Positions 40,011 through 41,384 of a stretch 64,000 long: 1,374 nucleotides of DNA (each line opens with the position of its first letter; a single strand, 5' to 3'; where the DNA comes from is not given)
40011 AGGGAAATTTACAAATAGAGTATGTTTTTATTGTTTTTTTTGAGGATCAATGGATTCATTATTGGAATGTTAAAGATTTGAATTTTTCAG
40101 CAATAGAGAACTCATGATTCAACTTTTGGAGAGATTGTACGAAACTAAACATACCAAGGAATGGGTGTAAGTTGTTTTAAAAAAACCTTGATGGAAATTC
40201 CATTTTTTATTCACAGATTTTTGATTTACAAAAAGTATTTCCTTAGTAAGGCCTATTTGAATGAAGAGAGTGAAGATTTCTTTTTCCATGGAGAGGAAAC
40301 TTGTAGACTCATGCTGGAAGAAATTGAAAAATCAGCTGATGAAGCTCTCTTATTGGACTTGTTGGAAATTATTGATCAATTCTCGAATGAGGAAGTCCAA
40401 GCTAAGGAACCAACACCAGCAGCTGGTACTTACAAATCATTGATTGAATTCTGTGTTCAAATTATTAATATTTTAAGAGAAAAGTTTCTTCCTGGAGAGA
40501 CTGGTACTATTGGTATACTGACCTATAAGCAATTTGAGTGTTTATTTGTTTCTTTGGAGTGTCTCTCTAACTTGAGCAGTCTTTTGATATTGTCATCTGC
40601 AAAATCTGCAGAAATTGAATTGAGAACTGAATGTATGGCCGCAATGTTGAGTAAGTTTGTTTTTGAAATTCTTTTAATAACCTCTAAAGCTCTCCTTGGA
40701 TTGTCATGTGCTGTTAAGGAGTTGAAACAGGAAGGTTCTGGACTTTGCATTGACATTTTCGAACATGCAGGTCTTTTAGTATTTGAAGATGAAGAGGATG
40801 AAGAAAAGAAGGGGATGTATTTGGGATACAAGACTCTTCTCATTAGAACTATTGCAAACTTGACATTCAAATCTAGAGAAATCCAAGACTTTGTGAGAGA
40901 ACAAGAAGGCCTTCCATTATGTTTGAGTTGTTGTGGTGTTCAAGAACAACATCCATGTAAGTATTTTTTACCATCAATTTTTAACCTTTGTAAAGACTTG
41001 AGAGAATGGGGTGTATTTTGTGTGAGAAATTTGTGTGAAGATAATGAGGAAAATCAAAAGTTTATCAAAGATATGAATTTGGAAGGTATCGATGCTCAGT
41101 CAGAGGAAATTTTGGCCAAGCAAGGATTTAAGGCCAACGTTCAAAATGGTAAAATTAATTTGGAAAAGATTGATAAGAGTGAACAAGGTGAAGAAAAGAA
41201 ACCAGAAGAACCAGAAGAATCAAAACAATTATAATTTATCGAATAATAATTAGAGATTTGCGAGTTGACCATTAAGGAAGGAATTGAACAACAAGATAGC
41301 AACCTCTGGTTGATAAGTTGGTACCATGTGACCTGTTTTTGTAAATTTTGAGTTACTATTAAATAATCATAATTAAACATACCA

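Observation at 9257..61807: Rare palindromic GGCGCC (E2F-like) element recurs six times, always intergenic, mostly just upstream of an ATG, including all three cilium genes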

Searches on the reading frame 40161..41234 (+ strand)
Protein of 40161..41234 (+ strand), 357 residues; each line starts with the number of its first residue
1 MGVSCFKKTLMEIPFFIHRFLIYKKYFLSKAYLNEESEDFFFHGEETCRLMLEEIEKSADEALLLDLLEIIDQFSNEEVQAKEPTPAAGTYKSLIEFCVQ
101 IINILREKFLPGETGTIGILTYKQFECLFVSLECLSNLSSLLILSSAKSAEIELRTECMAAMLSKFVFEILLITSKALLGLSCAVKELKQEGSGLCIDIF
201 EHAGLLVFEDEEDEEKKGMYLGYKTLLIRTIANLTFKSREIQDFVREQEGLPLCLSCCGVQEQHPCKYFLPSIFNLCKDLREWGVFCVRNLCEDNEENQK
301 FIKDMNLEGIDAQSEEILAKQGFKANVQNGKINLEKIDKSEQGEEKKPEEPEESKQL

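Call 22: search_protein_families(library=pfam, proteins=[window:40161-41234:+], max_evalue=0.001)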
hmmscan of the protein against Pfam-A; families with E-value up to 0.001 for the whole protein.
window:40161-41234:+ (357 aa): 1 family
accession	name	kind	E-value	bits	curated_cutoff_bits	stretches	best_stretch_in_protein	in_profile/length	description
PF09759.15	Atx10homo_assoc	-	5.5e-27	94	28.9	1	223-334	1-98/99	Spinocerebellar ataxia type 10 protein domain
